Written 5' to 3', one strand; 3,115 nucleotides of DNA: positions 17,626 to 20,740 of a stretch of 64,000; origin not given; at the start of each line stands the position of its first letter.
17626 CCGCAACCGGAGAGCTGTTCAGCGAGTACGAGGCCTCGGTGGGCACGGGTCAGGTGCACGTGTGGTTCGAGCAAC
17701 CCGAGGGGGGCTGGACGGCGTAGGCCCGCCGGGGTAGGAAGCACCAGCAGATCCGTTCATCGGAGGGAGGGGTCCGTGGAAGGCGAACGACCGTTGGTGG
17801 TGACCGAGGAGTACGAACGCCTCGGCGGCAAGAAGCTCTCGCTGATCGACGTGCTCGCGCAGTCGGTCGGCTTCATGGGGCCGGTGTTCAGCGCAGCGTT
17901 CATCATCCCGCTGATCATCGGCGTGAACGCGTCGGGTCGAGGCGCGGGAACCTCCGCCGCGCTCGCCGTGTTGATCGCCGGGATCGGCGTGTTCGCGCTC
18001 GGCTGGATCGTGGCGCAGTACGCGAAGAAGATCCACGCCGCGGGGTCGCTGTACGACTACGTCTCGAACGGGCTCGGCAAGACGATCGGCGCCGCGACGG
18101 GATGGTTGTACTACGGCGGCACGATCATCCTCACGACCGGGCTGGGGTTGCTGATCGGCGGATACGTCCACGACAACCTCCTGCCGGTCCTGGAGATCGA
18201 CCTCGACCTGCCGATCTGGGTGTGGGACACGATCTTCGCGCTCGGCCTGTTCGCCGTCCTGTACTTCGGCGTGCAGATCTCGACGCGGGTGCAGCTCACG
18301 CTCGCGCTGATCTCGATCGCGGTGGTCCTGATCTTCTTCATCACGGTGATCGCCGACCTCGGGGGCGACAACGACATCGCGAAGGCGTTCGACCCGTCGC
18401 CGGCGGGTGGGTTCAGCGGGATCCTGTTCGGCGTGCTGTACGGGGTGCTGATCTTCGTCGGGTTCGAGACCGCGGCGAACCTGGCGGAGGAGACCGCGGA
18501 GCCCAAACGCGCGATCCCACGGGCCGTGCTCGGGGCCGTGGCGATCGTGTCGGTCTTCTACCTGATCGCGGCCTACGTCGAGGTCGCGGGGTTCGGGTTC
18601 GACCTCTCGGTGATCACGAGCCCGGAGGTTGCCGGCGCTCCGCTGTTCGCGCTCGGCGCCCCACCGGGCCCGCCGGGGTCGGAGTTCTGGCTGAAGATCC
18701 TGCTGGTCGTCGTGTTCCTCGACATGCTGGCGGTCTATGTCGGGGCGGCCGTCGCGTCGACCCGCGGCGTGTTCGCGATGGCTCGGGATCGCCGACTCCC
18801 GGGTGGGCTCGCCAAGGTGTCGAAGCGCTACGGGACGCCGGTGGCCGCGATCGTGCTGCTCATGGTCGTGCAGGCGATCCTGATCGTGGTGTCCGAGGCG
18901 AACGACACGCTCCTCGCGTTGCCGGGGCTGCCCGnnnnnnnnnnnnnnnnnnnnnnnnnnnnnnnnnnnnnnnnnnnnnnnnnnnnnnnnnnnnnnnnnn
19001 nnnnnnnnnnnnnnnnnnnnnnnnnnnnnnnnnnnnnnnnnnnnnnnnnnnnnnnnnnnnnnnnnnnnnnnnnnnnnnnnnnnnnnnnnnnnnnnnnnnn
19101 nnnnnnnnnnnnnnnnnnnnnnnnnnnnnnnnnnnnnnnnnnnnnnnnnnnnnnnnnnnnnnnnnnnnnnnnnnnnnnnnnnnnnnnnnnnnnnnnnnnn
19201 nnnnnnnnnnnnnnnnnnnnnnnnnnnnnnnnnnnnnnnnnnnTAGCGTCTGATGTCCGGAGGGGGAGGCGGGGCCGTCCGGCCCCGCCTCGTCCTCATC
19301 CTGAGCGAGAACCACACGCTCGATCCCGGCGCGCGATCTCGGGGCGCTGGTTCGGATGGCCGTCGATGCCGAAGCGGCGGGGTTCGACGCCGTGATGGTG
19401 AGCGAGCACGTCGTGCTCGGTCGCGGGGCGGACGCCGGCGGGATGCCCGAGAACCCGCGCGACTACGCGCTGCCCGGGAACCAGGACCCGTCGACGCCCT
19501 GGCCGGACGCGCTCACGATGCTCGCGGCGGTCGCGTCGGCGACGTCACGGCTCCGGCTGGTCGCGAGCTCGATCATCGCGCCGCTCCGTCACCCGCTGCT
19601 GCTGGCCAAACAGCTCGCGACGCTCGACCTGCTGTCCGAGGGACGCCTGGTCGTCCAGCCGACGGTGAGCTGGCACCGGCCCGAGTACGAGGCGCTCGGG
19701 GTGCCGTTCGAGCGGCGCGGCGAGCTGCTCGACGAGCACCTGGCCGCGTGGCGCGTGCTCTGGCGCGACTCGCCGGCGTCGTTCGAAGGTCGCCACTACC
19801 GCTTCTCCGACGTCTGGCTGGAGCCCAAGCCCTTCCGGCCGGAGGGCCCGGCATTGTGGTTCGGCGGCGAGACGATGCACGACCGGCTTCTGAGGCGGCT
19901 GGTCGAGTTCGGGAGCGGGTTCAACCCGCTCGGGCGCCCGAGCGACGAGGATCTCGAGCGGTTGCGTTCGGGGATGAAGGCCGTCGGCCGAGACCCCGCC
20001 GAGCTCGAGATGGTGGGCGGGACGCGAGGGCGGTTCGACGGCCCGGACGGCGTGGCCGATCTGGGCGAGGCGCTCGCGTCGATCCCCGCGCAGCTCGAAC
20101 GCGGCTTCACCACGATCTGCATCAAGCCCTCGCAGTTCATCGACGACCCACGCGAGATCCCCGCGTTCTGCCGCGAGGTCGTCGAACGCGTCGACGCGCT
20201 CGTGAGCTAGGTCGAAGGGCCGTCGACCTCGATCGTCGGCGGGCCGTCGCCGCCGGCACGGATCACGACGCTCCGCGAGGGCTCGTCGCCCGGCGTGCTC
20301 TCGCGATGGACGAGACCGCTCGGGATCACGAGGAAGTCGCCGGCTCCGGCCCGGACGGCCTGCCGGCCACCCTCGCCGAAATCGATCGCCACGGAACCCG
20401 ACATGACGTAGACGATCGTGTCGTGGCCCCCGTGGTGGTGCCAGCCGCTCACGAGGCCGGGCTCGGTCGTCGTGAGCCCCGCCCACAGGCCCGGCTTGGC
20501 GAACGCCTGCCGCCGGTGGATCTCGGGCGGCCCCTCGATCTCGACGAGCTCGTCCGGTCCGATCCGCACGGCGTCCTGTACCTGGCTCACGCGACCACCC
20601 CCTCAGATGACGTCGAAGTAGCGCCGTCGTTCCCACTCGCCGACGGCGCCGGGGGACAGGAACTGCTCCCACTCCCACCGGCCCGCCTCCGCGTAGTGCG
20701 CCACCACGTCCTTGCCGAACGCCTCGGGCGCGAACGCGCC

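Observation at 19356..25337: Candidate amine or xenobiotic catabolic cluster: GS-like ligase + fused double-SDR + AhpD-like + P450 (+ cupin + LLM oxidoreductase)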

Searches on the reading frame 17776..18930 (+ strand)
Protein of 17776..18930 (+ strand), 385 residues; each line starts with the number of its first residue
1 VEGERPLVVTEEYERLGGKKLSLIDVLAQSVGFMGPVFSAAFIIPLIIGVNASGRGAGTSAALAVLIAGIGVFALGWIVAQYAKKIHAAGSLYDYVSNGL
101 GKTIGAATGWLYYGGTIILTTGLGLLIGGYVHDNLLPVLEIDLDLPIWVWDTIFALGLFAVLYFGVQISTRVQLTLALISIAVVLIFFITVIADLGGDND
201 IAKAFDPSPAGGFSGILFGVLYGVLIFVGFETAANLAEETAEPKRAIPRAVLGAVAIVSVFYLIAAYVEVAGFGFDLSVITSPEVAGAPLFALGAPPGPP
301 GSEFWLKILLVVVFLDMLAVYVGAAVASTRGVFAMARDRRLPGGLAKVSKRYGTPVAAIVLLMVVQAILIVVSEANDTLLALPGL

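Call 7: search_protein_families(library=pfam, proteins=[window:17776-18930:+], max_evalue=0.01)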
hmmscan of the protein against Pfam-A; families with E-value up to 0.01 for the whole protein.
window:17776-18930:+ (385 aa): 2 families
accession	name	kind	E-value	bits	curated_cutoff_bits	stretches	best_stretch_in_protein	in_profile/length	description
PF00324.27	AA_permease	-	1.4e-39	136.6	24.6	1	46-376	15-351/470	Amino acid permease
PF13520.12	AA_permease_2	-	5.8e-28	98.4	27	1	38-380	11-352/427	Amino acid permease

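Call 10: search_protein_families(library=ncbifam, proteins=[window:17776-18930:+], max_evalue=0.00001)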
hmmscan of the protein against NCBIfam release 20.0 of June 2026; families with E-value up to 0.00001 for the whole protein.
window:17776-18930:+ (385 aa): 23 families
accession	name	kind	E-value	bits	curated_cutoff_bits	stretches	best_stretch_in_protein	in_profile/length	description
TIGR00909.1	2A0306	subfamily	2.1e-23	82.9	556.8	1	47-369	26-342/429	amino acid transporter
NF053761.1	BrChAATpBcaP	equivalog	4.6e-19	68.8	690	1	46-370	44-365/460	branched-chain amino acid transporter BcaP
TIGR00908.1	2A0305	equivalog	1.8e-18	66.7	381.75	1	64-379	45-348/442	ethanolamine permease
TIGR00905.1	2A0302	subfamily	4.5e-16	58.7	409.05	1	57-373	38-350/473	basic amino acid/polyamine antiporter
TIGR00907.1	2A0304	subfamily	1.1e-14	54.3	598.3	1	21-372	14-373/482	amino acid permease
TIGR03428.1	ureacarb_perm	hypoth_equivalog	1.5e-13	50.5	740.45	1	172-381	172-375/475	permease, urea carboxylase system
TIGR01773.1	GABAperm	equivalog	3.3e-13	49.2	678.1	1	46-372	32-351/452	GABA permease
NF008245.0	PRK11021.1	equivalog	4.2e-11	42.5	284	1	56-376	36-337/419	L-methionine/branched-chain amino acid transporter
TIGR00906.1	2A0303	subfamily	4.7e-11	41.8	681.7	1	19-374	31-400/602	cationic amino acid transport permease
TIGR00911.1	2A0308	subfamily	6.1e-10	38.2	701.8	1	71-373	91-388/505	L-type amino acid transporter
TIGR00913.1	2A0310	subfamily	6.3e-10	38.4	578.7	1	62-373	39-357/480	amino acid permease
NF007566.0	PRK10197.1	equivalog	3.1e-09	36.1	871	1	46-372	32-350/466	GABA permease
NF007929.0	PRK10644.1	equivalog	5.7e-09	35.2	574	1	55-374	36-342/445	arginine/agmatine antiporter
NF008484.0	PRK11387.1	equivalog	1.2e-07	31.1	716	1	56-372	46-357/471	S-methylmethionine permease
NF007594.0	PRK10238.1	equivalog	1.3e-07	30.9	848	1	45-372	31-349/456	aromatic amino acid transporter AroP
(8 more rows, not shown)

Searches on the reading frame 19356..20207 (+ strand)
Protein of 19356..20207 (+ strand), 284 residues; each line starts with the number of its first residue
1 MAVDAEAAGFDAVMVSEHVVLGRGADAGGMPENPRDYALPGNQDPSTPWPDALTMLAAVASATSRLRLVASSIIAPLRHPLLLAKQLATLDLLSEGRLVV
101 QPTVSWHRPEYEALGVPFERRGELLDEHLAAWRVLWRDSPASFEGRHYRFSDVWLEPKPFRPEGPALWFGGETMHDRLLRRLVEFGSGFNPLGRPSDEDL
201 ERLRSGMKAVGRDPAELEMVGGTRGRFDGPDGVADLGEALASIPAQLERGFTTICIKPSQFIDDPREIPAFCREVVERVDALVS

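Call 7: search_protein_families(library=pfam, proteins=[window:19356-20207:+], max_evalue=0.01)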
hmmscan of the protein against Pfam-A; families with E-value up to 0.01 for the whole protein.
window:19356-20207:+ (284 aa): 1 family
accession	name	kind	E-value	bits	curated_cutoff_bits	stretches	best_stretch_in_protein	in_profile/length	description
PF00296.26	Bac_luciferase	-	1.2e-36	127.1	27.9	1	2-220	29-223/314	Luciferase-like monooxygenase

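Call 10: search_protein_families(library=ncbifam, proteins=[window:19356-20207:+], max_evalue=0.00001)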
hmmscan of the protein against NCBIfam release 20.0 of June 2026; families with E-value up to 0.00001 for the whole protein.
window:19356-20207:+ (284 aa): 21 families
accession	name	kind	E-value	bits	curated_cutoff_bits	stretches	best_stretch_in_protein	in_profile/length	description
TIGR03619.1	F420_Rv2161c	subfamily_domain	8.5e-57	192.6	166.9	1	2-256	4-245/247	TIGR03619 family F420-dependent LLM class oxidoreductase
TIGR03560.1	F420_Rv1855c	subfamily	4.1e-31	108.5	231.4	1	38-218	38-223/227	TIGR03560 family F420-dependent LLM class oxidoreductase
TIGR03571.1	lucif_BA3436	subfamily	3.1e-21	75.9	303.9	1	45-170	63-188/304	TIGR03571 family LLM class oxidoreductase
TIGR03621.1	F420_MSMEG_2516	subfamily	2.6e-19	69.5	213.15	1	53-173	43-159/295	TIGR03621 family F420-dependent LLM class oxidoreductase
TIGR03854.1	F420_MSMEG_3544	hypoth_equivalog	2.7e-18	66.3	295.6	1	50-189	41-177/290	TIGR03854 family LLM class F420-dependent oxidoreductase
TIGR04021.1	LLM_DMSO2_sfnG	equivalog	4.5e-18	65.7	382.95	1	52-174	63-187/350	dimethylsulfone monooxygenase SfnG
TIGR04020.1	seco_metab_LLM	subfamily_domain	2.4e-16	59.8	244.45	1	49-165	50-166/341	MupA/Atu3671 family FMN-dependent luciferase-like monooxygenase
TIGR03564.1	F420_MSMEG_4879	subfamily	2.9e-12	46.8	234.25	1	51-149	25-123/265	TIGR03564 family F420-dependent LLM class oxidoreductase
TIGR04027.1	LLM_KPN_01858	hypoth_equivalog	3.8e-12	45.8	412.9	1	50-142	52-144/326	putative FMN-dependent luciferase-like monooxygenase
TIGR03565.1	alk_sulf_monoox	equivalog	7e-12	45.1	518.2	1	51-173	54-177/346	FMNH2-dependent alkanesulfonate monooxygenase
TIGR03612.1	RutA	equivalog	8.2e-12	45.3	498.3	1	52-159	67-178/355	pyrimidine utilization protein A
NF001939.1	PRK00719.1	subfamily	2.1e-11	43.2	510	1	51-173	54-177/373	alkanesulfonate monooxygenase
TIGR03557.1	F420_G6P_family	subfamily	5.1e-10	39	210.4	1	50-155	47-155/316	TIGR03557 family F420-dependent LLM class oxidoreductase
TIGR03559.1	F420_Rv3520c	subfamily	2.9e-09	36.4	335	1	51-150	39-139/325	LLM class F420-dependent oxidoreductase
TIGR03860.1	FMN_nitrolo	subfamily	5.3e-09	35.4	279.7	1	2-99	35-119/422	NtaA/DmoA family FMN-dependent monooxygenase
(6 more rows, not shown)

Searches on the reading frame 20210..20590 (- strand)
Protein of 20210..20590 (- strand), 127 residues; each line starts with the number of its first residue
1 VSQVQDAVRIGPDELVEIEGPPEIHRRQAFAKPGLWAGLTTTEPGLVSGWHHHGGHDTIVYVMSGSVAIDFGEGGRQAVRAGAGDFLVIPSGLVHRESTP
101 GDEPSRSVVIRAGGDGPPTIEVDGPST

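Call 7: search_protein_families(library=pfam, proteins=[window:20210-20590:-], max_evalue=0.01)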
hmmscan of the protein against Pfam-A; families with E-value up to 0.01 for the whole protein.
window:20210-20590:- (127 aa): 7 families
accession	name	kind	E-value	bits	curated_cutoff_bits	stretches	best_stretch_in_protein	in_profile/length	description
PF07883.17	Cupin_2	-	3e-12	46.5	27.2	1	39-110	2-69/70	Cupin domain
PF05899.18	Cupin_3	-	4.1e-05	23.6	23.5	1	48-93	17-60/74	EutQ-like cupin domain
PF02678.22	Pirin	-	6.9e-05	23.3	26.1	1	49-103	44-98/108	Pirin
PF02311.25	AraC_binding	-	0.0002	21.6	21.1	1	41-106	9-70/135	AraC-like ligand binding domain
PF12973.13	Cupin_7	-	0.0023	18.2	27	1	30-98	28-89/105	ChrR Cupin-like domain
PF00190.28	Cupin_1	-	0.0026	17.8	22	1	42-109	40-111/151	Cupin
PF12852.13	Cupin_6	-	0.0052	17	26.7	1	58-105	36-83/183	Cupin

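Call 10: search_protein_families(library=ncbifam, proteins=[window:20210-20590:-], max_evalue=0.00001)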
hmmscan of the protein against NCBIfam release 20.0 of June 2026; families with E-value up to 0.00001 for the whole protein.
window:20210-20590:- (127 aa): 0 families
